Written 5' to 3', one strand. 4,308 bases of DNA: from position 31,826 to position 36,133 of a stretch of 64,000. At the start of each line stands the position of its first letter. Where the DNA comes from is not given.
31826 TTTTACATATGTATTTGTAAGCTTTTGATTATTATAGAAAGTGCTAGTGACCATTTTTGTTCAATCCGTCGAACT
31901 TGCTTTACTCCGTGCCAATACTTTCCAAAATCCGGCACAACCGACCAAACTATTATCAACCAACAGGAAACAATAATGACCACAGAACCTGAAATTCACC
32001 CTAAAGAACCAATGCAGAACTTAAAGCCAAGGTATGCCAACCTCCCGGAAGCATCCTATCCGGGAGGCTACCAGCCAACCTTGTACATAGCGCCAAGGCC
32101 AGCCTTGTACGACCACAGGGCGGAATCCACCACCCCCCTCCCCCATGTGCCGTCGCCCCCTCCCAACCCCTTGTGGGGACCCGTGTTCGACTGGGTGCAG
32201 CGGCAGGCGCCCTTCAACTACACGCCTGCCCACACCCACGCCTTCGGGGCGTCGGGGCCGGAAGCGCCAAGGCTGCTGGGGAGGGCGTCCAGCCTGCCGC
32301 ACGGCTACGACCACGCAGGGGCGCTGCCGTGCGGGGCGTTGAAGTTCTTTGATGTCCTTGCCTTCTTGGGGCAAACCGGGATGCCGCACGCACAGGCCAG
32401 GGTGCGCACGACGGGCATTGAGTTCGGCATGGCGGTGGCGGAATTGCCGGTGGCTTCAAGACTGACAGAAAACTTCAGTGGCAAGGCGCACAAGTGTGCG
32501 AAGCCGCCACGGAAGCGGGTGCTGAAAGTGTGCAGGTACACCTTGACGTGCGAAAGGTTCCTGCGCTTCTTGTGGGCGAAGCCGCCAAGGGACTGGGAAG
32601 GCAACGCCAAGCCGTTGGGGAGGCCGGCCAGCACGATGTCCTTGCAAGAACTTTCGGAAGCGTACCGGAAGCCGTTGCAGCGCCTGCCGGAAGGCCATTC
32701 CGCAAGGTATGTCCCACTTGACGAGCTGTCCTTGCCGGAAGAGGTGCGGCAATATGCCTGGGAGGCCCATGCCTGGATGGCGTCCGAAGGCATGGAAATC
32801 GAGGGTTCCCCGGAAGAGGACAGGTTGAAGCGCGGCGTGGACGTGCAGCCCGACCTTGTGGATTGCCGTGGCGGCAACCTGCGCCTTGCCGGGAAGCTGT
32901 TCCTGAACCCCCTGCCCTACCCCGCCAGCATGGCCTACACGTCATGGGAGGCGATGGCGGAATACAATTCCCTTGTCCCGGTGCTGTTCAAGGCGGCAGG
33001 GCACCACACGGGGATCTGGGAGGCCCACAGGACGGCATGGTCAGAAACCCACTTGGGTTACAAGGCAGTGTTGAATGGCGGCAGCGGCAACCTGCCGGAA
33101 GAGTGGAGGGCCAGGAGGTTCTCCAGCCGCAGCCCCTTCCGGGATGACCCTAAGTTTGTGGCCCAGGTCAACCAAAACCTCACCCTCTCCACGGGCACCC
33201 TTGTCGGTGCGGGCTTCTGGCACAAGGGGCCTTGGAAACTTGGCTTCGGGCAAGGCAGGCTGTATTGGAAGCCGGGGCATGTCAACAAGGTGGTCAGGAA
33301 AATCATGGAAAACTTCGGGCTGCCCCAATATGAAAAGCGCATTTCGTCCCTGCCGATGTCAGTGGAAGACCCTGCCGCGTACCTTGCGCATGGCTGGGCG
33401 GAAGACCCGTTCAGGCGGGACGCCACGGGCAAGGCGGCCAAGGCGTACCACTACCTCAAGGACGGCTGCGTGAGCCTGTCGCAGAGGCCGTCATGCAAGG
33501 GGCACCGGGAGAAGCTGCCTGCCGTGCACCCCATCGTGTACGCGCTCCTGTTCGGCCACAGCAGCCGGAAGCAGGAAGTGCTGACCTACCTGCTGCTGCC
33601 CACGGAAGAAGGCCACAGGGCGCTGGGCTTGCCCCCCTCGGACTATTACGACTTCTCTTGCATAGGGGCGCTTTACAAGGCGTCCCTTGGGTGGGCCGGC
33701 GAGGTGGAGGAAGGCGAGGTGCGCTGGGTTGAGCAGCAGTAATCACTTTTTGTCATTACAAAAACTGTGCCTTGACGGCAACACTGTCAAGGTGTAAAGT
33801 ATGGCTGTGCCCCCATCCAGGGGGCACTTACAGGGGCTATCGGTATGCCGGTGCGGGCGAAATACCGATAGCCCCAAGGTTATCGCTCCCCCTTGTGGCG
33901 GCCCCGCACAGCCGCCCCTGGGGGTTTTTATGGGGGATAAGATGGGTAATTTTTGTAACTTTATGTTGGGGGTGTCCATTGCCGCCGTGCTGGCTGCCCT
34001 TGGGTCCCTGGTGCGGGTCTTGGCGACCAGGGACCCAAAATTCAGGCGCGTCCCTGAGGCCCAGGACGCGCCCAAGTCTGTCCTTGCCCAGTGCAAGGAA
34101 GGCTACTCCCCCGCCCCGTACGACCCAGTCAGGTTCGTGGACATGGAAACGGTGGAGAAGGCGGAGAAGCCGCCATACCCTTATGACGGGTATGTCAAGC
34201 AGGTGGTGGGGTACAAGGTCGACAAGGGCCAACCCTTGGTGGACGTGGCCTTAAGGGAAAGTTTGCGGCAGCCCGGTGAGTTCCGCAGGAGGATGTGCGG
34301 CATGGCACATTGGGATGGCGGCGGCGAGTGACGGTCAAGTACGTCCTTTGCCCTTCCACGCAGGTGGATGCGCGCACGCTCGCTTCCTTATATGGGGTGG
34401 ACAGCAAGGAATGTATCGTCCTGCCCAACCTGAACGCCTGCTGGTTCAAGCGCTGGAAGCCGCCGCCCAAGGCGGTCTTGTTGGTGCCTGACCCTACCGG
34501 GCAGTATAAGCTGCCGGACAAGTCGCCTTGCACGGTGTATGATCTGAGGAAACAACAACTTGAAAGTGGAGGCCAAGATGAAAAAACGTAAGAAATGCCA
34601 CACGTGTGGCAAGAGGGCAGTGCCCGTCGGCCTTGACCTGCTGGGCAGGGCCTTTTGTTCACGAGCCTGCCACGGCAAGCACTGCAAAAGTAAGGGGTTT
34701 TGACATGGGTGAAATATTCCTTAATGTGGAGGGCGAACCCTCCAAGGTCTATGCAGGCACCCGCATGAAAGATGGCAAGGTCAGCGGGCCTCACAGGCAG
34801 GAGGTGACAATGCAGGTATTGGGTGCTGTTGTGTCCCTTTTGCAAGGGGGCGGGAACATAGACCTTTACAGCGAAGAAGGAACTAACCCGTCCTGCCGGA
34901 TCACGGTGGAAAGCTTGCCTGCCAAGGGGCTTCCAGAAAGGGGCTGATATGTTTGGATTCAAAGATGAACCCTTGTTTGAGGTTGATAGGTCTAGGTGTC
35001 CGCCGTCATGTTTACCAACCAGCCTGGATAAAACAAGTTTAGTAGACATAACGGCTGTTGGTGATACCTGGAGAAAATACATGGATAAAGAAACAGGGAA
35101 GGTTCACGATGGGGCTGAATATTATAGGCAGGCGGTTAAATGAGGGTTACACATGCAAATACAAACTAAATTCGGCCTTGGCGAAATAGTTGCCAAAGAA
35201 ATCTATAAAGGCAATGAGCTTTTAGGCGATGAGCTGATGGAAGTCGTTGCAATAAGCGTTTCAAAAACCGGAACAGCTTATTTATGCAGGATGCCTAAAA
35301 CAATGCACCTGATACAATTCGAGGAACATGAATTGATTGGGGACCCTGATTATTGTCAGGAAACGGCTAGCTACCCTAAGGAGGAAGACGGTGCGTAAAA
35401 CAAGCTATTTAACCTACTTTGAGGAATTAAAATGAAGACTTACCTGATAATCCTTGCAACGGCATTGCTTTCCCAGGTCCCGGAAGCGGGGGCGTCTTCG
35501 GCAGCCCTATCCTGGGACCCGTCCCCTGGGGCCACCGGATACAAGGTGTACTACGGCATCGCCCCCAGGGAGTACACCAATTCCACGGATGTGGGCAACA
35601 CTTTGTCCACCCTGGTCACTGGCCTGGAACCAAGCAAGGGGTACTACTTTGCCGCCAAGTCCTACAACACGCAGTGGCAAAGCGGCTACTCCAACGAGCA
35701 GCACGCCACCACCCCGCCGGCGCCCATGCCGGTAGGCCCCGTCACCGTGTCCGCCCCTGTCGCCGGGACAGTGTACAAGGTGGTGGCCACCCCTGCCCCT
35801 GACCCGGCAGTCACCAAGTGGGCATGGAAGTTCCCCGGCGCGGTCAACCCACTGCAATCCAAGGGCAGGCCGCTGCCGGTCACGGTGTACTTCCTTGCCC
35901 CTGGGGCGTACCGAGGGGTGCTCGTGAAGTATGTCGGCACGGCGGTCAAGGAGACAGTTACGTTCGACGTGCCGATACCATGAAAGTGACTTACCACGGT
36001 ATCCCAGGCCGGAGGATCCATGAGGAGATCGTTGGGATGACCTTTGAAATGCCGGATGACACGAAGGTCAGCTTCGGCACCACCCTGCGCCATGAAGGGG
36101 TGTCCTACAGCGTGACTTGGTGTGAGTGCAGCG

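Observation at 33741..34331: Promoter, then three-hairpin leader ending in a terminator, then a small membrane protein (module 1)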

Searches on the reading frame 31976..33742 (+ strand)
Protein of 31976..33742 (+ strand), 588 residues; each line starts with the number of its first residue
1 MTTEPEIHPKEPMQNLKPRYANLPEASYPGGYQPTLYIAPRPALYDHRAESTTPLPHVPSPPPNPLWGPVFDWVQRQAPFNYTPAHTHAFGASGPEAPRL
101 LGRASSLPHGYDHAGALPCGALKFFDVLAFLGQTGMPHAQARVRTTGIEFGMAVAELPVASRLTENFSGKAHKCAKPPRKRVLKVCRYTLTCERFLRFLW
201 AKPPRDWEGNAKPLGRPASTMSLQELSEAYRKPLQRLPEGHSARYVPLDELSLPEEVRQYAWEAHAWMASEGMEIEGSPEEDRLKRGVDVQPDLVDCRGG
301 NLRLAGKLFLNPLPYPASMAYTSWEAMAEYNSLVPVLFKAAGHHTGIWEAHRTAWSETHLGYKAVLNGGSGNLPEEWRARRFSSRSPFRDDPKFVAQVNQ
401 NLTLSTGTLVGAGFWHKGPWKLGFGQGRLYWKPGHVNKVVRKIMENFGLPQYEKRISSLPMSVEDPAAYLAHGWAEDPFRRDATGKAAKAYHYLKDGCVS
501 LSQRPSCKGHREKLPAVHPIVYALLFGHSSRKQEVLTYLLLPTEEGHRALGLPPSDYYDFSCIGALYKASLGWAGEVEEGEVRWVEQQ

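Call 18: search_protein_families(library=pfam, proteins=[window:31976-33742:+], max_evalue=0.01)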
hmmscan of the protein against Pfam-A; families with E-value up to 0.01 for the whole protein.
window:31976-33742:+ (588 aa): 0 families

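Call 19: search_protein_families(library=phrogs, proteins=[window:31976-33742:+], max_evalue=0.01)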
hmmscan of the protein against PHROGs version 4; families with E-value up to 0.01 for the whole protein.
window:31976-33742:+ (588 aa): 0 families

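Call 21: find_related_loci(query=window:31976-33742:+, collection=viral_contigs, flank=10000)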
Query window:31976-33742:+ (588 aa) in viral_contigs; peptide patterns used: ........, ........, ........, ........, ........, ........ (x = any residue, [..] = any of these).
3 stretches matched a pattern, but none encodes a relative of the query by tblastn (E <= 1e-3).

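Call 29: find_homologous_proteins(query=window:31976-33742:+, max_evalue=0.001)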
Query window:31976-33742:+ (588 aa): 1 proteins with E <= 0.001 among 8000 candidates.
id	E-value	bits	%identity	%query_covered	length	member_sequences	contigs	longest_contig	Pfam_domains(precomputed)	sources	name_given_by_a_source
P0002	0.0e+0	1228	100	88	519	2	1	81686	-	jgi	-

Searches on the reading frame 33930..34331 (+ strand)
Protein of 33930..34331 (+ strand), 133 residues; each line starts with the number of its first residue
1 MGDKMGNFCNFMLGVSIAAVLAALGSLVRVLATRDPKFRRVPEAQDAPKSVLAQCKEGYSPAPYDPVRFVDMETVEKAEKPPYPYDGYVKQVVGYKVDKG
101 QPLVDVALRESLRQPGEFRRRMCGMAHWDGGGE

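Call 19: search_protein_families(library=phrogs, proteins=[window:33930-34331:+], max_evalue=0.01)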
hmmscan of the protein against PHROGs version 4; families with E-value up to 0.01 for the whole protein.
window:33930-34331:+ (133 aa): 0 families

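Call 23: find_homologous_proteins(query=window:33930-34331:+, max_evalue=0.01)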
Query window:33930-34331:+ (133 aa): 1 proteins with E <= 0.01 among 68 candidates.
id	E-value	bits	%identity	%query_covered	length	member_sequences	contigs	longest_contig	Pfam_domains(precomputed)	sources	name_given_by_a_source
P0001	3.4e-85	301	100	100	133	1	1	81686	-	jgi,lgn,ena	-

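Call 24: find_encoding_contigs(protein=P0001, flank=10000, max_places=6)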
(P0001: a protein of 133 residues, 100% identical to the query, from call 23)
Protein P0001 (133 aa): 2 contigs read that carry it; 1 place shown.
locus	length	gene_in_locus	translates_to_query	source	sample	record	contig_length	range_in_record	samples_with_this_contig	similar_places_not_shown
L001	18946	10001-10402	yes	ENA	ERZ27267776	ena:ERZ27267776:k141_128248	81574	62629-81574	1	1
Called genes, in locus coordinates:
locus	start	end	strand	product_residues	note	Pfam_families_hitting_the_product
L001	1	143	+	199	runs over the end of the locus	-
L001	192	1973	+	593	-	PF05876:GpA_ATPase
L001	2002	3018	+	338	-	PF09362:DUF1996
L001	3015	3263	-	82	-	-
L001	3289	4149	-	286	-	PF21448:DNMK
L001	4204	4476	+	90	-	-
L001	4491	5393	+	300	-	-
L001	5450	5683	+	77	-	-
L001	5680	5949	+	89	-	-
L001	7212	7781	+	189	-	-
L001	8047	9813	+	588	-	-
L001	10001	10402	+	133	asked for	-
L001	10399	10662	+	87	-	-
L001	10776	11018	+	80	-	PF24233:DUF7446 (weak)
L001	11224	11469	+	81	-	-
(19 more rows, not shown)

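Call 90: predict_structure(protein=window:33930-34331:+)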
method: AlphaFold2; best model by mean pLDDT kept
length: 133 residues; sequences in the alignment: 1
mean_pLDDT: 45.6   pTM: 0.23
mean pLDDT of the five models: 45.6, 45.6, 44.4, 41.1, 39.3
residues with pLDDT >= 90: 0; 70-90: 22; 50-70: 13; < 50: 98
segments of 3 or more residues with pLDDT < 50: 34-72, 74-76, 78-133
pLDDT, mean of each block of 10 residues (from residue 1): 67 80 76 48 37 33 37 47 37 36 34 34 33 25
secondary structure, 60 per line:
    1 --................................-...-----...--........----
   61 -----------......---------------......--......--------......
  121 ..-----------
elements in order: H3-34 H49-56 H72-77 E93-98 E101-106 H115-122

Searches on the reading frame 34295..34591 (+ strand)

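Call 19: search_protein_families(library=phrogs, proteins=[window:34295-34591:+], max_evalue=0.01)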
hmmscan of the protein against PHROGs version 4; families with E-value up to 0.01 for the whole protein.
window:34295-34591:+ (98 aa): 1 family
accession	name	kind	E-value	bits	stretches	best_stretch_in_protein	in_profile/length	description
phrog_7644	-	unknown function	6.6e-05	23.9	1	24-74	23-70/74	-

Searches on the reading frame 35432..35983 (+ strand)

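Call 19: search_protein_families(library=phrogs, proteins=[window:35432-35983:+], max_evalue=0.01)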
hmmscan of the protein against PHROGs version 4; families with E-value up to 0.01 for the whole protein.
window:35432-35983:+ (183 aa): 3 families
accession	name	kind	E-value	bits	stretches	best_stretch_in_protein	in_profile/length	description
phrog_7440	-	tail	5e-05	23.5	1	20-94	264-334/354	major tail protein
phrog_6977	-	tail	0.00028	21.4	1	35-94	184-242/284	minor tail protein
phrog_4971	-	tail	0.00083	19.8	1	20-96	204-281/283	major tail protein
